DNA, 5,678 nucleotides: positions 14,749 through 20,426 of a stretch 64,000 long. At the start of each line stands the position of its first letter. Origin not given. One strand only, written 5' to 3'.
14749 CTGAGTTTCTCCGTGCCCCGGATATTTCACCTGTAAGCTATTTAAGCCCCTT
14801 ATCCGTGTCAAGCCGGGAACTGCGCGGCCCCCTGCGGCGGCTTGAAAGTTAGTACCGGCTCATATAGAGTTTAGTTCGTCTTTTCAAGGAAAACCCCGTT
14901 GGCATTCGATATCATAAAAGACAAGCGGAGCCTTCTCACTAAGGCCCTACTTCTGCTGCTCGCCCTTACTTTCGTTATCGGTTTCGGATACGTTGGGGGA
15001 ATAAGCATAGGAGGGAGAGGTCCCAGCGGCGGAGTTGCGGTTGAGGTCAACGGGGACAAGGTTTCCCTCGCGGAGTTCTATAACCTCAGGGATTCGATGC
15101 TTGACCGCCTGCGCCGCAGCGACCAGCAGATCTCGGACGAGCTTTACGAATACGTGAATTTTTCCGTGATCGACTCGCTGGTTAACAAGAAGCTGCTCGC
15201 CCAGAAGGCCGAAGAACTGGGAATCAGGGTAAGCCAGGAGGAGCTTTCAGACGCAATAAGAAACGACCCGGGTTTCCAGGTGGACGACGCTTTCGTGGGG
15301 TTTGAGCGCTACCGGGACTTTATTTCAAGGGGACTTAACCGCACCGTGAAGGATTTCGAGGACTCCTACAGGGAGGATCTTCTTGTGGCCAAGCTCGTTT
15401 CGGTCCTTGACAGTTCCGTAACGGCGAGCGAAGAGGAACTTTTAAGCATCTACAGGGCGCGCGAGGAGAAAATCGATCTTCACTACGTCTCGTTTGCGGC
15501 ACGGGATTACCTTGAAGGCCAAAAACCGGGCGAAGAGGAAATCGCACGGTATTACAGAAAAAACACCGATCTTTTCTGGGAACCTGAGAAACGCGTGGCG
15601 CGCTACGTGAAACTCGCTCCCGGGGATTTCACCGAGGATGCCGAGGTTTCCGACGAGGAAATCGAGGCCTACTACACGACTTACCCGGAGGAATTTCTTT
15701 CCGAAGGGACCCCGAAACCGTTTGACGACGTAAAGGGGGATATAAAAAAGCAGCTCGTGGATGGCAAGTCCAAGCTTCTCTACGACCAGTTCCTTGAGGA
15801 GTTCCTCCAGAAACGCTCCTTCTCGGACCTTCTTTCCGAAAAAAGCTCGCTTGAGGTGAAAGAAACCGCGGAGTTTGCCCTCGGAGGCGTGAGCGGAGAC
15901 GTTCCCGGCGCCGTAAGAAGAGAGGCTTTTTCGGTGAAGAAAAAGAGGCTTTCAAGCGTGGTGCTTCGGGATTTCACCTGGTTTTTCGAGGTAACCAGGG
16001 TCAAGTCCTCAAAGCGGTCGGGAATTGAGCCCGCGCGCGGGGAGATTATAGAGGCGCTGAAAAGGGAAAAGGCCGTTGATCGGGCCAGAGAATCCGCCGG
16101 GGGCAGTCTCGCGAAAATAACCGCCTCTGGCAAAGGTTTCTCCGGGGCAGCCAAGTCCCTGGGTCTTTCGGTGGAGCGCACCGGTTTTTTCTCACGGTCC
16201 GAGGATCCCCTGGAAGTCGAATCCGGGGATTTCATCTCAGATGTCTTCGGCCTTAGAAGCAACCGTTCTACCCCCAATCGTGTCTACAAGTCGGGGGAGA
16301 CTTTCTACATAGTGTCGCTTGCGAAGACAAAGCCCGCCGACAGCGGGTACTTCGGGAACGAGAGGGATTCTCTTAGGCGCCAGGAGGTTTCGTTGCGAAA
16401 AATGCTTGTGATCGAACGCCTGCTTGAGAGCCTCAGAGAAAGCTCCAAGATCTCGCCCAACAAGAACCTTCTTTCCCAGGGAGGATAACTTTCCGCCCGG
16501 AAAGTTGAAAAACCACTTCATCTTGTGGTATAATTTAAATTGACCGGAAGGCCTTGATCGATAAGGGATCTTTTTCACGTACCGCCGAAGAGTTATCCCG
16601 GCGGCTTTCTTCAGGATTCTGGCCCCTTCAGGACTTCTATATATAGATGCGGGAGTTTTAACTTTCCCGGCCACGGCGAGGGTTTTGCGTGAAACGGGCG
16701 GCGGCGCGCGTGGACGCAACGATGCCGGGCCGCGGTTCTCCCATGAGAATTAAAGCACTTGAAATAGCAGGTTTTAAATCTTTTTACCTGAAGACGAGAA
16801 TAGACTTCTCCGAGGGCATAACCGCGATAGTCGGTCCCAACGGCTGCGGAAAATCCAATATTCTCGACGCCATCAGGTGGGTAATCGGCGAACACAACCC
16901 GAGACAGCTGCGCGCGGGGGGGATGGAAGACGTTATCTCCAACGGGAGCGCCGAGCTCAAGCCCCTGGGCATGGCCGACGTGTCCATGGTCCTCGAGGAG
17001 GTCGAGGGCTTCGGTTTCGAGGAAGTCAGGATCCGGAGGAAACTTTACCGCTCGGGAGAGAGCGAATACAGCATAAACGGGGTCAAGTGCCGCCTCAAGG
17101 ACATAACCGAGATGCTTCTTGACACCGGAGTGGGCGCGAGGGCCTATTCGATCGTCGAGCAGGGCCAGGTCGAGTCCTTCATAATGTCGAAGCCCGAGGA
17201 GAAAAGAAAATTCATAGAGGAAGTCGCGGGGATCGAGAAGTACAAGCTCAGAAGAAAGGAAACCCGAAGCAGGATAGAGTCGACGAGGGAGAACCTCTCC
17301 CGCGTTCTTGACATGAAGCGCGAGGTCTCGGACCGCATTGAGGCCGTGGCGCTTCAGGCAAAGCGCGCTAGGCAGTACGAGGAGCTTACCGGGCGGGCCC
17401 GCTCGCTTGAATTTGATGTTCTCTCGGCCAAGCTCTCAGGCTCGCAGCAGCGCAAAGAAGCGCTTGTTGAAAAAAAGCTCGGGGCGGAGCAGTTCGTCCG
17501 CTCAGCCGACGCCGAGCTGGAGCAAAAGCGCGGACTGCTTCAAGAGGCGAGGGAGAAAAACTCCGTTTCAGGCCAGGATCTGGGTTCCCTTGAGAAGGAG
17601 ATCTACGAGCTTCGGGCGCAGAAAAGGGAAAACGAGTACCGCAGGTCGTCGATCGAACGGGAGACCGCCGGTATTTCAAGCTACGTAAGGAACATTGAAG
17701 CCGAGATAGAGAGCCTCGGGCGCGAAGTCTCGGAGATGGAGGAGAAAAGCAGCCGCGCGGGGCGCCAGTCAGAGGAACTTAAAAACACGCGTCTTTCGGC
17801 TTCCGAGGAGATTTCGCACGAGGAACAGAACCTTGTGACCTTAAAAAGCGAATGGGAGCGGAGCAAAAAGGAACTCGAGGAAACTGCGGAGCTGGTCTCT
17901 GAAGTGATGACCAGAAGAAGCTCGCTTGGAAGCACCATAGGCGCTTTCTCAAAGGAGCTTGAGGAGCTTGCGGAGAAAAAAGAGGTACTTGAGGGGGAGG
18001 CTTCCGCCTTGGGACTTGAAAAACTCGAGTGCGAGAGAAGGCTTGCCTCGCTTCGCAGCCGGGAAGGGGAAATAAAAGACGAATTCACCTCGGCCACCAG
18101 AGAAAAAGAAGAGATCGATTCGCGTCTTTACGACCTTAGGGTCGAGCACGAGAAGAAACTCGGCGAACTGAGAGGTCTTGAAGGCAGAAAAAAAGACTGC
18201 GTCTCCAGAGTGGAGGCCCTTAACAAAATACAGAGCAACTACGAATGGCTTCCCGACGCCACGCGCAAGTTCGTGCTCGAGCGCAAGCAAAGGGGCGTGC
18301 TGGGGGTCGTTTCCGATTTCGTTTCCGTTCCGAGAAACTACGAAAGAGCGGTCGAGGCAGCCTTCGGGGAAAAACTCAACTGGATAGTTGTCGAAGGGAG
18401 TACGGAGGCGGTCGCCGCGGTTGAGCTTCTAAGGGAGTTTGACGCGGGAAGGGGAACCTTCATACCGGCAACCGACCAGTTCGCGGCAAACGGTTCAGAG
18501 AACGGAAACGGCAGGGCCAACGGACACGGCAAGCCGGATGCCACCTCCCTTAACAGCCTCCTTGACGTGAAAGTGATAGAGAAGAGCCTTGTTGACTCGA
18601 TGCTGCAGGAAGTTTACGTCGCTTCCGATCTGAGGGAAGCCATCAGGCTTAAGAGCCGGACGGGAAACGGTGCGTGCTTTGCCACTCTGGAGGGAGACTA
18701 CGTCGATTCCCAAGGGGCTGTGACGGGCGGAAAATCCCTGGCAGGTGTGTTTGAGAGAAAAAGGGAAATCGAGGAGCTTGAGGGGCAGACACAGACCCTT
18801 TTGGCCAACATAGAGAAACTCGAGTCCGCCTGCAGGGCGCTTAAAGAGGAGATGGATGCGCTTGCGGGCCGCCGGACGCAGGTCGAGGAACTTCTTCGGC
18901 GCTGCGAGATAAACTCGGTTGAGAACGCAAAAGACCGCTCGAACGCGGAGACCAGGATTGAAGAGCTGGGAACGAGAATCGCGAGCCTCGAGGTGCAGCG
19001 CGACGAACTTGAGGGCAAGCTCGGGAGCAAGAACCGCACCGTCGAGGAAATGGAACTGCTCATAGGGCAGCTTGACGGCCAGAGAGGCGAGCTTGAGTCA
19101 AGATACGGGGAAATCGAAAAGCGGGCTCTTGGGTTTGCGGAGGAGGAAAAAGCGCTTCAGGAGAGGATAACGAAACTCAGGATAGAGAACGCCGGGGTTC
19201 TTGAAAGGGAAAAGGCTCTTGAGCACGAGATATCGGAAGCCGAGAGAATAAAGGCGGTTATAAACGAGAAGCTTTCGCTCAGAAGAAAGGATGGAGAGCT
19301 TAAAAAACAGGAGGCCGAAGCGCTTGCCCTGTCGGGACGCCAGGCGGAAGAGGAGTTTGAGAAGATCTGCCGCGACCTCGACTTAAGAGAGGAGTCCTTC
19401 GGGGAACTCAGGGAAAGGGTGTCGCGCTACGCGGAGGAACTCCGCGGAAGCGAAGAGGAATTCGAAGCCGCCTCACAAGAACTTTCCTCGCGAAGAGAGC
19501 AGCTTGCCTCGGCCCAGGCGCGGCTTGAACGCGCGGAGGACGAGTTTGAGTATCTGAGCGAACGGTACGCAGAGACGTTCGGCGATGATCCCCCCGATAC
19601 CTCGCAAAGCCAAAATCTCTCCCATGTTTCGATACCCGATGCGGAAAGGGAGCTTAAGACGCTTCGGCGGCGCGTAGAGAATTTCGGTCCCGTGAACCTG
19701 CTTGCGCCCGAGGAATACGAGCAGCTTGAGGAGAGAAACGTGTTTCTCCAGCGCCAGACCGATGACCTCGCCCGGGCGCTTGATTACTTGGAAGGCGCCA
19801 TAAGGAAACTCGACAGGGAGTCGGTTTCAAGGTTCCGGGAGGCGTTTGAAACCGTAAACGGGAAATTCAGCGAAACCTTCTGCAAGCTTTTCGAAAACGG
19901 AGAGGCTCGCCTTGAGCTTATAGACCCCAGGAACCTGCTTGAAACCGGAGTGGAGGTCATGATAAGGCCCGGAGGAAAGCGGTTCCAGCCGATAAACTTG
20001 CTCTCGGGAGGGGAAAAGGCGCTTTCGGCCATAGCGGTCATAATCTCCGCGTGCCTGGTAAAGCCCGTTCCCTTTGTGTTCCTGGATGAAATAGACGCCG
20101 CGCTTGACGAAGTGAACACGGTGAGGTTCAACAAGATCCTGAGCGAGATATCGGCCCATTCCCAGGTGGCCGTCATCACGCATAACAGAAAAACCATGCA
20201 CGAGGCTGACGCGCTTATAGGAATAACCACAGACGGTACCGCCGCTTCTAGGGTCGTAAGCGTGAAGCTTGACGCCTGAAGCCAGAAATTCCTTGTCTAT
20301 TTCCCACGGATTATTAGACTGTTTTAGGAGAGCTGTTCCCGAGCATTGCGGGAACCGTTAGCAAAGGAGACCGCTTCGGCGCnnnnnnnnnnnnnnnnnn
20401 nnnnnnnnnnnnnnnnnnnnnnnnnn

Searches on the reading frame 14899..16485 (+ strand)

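Call 52: search_protein_families(library=pfam, proteins=[window:14899-16485:+], max_evalue=0.00001)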
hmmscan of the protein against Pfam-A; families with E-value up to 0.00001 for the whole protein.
window:14899-16485:+ (529 aa): 3 families
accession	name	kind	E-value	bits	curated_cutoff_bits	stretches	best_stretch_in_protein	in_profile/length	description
PF13624.11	SurA_N_3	-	3.1e-27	95.8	27.2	1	6-166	5-161/162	SurA-like N-terminal domain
PF13623.11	SurA_N_2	-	2.8e-19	69.9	28.5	1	6-132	4-136/145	SurA-like N-terminal domain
PF13145.12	Rotamase_2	-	2.3e-10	41.7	27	0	250-373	1-113/121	PPIC-type PPIASE domain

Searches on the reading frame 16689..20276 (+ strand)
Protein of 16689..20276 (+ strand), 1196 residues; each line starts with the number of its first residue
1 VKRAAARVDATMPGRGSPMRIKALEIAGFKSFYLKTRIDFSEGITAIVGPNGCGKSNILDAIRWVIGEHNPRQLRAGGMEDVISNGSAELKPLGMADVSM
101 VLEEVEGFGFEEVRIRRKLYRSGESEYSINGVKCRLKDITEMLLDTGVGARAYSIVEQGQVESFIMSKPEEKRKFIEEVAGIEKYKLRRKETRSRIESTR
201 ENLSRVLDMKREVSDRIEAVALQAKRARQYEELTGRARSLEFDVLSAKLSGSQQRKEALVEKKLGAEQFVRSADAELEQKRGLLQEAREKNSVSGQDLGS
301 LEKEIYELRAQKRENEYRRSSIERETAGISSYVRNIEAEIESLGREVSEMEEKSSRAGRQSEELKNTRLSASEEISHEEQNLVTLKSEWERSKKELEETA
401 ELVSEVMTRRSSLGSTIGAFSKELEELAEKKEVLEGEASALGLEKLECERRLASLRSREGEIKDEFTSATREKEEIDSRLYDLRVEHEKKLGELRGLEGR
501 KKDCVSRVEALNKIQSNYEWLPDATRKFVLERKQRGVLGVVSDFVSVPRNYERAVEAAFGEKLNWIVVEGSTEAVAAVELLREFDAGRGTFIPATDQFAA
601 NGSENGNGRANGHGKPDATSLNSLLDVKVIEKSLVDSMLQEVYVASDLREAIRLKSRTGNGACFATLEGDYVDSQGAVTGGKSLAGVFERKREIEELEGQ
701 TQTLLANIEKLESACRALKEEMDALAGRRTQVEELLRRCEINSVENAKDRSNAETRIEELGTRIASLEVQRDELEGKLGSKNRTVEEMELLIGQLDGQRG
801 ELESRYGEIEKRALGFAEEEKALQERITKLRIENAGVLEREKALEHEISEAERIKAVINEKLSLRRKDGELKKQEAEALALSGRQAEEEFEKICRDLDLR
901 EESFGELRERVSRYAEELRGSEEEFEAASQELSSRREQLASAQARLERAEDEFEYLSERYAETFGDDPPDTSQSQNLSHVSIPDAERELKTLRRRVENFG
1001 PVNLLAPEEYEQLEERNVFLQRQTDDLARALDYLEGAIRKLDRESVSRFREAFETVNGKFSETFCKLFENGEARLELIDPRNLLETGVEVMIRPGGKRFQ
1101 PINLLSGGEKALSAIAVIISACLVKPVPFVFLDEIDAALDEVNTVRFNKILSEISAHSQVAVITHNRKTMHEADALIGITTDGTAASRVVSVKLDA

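Call 52: search_protein_families(library=pfam, proteins=[window:16689-20276:+], max_evalue=0.00001)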
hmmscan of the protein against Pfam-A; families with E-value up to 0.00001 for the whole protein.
window:16689-20276:+ (1196 aa): 5 families
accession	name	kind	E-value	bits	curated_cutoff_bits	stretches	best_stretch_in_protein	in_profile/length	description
PF02463.25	SMC_N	-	5.4e-59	199.7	40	1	21-1181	2-213/220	RecF/RecN/SMC N terminal domain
PF06470.18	SMC_hinge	-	4.2e-21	75.9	22.5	1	535-654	2-115/116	SMC proteins Flexible Hinge Domain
PF13304.12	AAA_21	-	5.4e-13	50.1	27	1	44-82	1-44/304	AAA domain, putative AbiEii toxin, Type IV TA system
PF13175.12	AAA_15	-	5.5e-12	46.4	32.1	1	19-397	1-191/374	AAA ATPase domain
PF13476.12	AAA_23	-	4.4e-10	41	27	1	24-225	2-177/201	AAA domain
